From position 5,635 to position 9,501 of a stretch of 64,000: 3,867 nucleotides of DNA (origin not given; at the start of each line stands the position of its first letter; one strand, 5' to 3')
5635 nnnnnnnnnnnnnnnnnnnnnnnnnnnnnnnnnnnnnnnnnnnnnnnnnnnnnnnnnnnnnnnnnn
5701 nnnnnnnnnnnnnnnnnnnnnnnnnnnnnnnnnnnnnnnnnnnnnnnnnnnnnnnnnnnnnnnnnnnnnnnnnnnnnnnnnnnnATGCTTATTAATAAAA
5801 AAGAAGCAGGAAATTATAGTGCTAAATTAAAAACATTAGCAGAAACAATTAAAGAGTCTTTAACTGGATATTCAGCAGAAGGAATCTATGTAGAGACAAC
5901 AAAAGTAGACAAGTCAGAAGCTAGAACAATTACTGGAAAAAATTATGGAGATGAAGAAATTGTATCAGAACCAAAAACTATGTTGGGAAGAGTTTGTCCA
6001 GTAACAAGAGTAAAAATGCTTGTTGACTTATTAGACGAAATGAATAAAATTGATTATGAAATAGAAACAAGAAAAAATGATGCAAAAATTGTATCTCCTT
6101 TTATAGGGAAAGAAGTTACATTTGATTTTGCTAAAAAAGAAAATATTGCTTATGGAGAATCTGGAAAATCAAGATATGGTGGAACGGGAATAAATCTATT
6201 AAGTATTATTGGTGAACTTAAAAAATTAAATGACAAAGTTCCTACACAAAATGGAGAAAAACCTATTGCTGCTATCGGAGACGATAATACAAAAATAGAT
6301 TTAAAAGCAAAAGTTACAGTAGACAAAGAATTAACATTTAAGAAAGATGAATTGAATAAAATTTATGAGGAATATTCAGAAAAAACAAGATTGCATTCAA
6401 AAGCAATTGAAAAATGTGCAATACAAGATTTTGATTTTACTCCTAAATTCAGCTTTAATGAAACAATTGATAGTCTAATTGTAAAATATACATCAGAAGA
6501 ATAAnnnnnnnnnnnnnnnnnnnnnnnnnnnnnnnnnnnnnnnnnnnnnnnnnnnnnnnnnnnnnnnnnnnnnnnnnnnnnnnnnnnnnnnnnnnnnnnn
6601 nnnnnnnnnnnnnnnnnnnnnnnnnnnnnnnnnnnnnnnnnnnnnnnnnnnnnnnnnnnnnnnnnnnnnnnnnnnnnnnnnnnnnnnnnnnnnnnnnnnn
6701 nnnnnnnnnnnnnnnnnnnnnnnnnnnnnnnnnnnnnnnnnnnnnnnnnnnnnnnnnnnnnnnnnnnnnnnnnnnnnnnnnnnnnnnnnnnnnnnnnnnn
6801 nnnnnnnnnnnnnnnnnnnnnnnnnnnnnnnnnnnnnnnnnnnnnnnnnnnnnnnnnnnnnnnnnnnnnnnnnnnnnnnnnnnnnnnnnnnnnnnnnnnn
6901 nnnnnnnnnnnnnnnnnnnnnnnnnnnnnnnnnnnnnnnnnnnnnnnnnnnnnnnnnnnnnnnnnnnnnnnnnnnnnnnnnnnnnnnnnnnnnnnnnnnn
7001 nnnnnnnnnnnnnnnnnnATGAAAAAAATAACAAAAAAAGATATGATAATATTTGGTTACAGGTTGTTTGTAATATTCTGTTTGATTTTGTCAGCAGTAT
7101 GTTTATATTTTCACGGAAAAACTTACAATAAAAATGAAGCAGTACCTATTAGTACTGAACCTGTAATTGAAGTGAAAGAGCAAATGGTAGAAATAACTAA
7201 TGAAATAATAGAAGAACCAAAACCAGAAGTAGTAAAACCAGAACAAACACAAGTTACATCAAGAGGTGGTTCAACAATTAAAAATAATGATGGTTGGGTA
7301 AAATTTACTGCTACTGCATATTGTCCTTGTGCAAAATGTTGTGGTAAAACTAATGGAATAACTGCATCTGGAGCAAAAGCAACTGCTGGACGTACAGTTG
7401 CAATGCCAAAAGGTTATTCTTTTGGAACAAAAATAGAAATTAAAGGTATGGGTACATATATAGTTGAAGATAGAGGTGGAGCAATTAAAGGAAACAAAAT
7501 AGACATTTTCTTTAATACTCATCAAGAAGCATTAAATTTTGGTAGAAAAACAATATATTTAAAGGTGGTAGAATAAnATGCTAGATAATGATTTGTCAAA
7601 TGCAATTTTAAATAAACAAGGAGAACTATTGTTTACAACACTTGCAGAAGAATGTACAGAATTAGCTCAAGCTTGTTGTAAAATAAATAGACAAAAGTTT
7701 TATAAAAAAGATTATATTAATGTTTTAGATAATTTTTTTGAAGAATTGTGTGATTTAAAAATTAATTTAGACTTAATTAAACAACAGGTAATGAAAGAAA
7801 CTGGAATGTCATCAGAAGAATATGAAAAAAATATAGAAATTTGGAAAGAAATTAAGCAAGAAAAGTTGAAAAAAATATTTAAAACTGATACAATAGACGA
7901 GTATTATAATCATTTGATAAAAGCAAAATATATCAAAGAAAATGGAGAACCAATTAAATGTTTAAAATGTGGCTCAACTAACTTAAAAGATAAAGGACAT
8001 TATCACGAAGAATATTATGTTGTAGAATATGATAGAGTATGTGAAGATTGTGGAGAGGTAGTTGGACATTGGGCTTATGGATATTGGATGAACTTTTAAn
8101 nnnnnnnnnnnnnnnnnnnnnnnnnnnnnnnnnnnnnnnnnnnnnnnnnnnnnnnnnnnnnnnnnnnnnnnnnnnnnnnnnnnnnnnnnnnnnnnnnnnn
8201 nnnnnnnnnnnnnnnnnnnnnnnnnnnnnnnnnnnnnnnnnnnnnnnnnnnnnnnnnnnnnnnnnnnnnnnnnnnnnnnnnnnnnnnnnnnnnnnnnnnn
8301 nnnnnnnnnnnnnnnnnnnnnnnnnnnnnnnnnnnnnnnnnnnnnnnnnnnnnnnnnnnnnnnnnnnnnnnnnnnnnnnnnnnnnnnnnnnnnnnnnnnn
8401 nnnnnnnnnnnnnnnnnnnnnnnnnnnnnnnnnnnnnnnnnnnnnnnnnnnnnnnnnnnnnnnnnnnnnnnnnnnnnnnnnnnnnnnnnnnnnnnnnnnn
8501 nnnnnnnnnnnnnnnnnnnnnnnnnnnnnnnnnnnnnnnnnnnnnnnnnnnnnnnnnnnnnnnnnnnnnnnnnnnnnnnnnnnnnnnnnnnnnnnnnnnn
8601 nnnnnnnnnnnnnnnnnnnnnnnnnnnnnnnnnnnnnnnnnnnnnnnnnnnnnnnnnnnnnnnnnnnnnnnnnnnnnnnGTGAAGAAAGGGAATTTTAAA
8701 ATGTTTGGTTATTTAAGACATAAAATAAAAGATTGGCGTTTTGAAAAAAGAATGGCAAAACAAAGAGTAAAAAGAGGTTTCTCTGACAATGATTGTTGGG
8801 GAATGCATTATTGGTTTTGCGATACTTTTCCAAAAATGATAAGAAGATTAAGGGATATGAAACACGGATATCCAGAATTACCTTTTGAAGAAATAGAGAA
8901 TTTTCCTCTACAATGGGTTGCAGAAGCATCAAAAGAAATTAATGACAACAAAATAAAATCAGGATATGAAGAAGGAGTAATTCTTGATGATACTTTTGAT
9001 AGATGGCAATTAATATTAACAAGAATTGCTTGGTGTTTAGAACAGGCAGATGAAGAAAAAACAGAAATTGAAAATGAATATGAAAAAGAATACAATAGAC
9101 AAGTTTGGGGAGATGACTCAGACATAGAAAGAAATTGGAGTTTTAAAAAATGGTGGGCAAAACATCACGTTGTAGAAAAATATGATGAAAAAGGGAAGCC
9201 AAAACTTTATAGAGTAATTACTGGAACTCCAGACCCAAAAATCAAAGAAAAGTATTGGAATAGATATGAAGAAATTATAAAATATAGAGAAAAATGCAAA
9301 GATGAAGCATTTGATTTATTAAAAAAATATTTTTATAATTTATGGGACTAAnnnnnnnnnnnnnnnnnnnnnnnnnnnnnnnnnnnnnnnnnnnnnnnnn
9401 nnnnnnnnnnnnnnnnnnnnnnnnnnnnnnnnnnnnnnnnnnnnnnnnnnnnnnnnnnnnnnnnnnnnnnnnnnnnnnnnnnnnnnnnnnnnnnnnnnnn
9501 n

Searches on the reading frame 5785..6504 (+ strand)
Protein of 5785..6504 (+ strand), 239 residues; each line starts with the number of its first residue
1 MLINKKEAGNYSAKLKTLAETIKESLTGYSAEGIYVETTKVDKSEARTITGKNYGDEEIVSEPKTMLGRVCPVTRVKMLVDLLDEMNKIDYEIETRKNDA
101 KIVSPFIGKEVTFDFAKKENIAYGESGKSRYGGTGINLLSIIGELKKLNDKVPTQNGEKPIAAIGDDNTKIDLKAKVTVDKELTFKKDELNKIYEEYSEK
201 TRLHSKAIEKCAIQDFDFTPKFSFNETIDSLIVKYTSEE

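Call 8: search_protein_families(library=pfam, proteins=[window:5785-6504:+], max_evalue=0.01)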
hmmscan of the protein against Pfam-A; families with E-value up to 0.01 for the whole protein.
window:5785-6504:+ (239 aa): 0 families

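Call 36: search_protein_families(library=phrogs, proteins=[window:5785-6504:+], max_evalue=0.001)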
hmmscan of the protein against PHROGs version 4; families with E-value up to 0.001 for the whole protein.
window:5785-6504:+ (239 aa): 0 families

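Call 79: find_homologous_proteins(query=window:5785-6504:+, max_evalue=1e-10)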
Query window:5785-6504:+ (239 aa): 24 proteins with E <= 1e-10 among 414 candidates.
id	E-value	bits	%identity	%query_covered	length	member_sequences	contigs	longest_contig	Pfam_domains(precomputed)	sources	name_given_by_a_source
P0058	4.2e-148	509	100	100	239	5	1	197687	-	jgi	-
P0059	3.0e-127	441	86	99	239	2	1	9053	-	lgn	-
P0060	1.0e-121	422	83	99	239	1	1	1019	-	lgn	-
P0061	7.8e-119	413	81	98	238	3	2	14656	-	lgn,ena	-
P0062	1.3e-118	412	81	98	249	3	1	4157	-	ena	-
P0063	5.4e-118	410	81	98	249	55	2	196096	-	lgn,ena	-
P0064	3.1e-113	395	76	100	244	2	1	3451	-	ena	-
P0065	3.6e-113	395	76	100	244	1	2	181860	-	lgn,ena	-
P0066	3.9e-113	394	76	100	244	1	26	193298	-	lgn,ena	-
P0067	4.0e-113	394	76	100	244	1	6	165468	-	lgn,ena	-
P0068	4.4e-113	394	76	100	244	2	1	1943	-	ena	-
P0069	1.3e-112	393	77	100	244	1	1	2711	-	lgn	-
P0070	2.4e-112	392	76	100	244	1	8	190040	-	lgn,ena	-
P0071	2.9e-112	392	76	100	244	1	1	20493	-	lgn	-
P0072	6.2e-112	390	78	100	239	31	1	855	-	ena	-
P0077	1.9e-104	366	71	99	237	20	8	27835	-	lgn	-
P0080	1.3e-89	318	65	100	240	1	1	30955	-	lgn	-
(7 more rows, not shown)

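Call 80: find_encoding_contigs(protein=P0080, flank=3000, max_places=1)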
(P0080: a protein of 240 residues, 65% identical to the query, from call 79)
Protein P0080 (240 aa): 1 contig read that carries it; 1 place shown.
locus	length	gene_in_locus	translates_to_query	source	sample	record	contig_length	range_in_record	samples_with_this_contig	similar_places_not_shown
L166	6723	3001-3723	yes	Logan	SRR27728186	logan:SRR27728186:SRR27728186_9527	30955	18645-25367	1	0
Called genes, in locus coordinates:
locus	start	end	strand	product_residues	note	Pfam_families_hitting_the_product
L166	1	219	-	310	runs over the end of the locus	-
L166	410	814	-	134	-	-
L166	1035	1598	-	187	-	-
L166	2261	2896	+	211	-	-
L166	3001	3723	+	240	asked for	-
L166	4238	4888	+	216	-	PF06725:3D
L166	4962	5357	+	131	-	-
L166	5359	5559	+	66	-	-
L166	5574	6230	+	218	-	-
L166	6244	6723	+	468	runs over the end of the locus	PF01068:DNA_ligase_A_M (faint), PF09414:RNA_ligase (faint), PF14743:DNA_ligase_OB_2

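Call 81: find_encoding_contigs(protein=P0077, flank=3000, max_places=3)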
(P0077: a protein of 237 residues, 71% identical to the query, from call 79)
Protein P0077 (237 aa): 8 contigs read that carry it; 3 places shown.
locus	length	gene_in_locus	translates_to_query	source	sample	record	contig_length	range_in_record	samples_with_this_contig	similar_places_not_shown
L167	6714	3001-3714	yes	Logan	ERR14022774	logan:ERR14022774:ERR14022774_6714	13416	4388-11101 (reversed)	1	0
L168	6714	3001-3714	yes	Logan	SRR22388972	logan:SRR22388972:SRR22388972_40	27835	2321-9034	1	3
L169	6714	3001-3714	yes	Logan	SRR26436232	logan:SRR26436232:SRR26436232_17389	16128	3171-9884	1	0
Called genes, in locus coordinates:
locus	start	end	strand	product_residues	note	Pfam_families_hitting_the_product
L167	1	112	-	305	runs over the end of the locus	-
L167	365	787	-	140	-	-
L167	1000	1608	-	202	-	-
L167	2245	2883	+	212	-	-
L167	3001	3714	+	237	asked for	-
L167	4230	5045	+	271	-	PF01464:SLT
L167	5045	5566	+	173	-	-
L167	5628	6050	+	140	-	-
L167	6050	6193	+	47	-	-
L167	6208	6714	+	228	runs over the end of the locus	-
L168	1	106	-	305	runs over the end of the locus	-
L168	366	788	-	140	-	-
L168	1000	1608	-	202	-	-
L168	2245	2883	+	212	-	-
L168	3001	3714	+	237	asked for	-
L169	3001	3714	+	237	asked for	-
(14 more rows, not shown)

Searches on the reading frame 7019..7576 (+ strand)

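Call 39: search_protein_families(library=pfam, proteins=[window:7019-7576:+], max_evalue=0.05)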
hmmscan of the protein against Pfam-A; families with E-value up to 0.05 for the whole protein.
window:7019-7576:+ (185 aa): 1 family
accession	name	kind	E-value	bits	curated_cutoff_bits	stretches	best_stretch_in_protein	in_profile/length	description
PF06725.17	3D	-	9e-13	48.7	23.8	1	126-184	2-71/72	3D domain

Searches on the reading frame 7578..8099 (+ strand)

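Call 39: search_protein_families(library=pfam, proteins=[window:7578-8099:+], max_evalue=0.05)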
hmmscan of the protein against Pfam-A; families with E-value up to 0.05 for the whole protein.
window:7578-8099:+ (173 aa): 1 family
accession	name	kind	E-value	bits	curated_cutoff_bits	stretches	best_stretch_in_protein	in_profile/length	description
PF08271.17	Zn_Ribbon_TF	-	0.003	17.5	29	1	127-162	2-29/43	TFIIB zinc-binding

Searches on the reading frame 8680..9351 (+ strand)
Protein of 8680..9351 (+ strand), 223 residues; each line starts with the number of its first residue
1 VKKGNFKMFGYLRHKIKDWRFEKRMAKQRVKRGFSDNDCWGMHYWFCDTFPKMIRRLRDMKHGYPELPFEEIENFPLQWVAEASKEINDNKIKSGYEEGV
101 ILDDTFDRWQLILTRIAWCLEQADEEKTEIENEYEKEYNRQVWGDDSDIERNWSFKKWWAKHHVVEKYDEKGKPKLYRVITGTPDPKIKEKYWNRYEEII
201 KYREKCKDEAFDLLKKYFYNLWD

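Call 40: search_protein_families(library=pfam, proteins=[window:8680-9351:+], max_evalue=0.05)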
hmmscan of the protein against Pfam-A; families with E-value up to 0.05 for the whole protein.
window:8680-9351:+ (223 aa): 1 family
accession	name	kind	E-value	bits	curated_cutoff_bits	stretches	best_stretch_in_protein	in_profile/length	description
PF11905.13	DUF3425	-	0.026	15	27.1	1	22-55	88-121/128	Domain of unknown function (DUF3425)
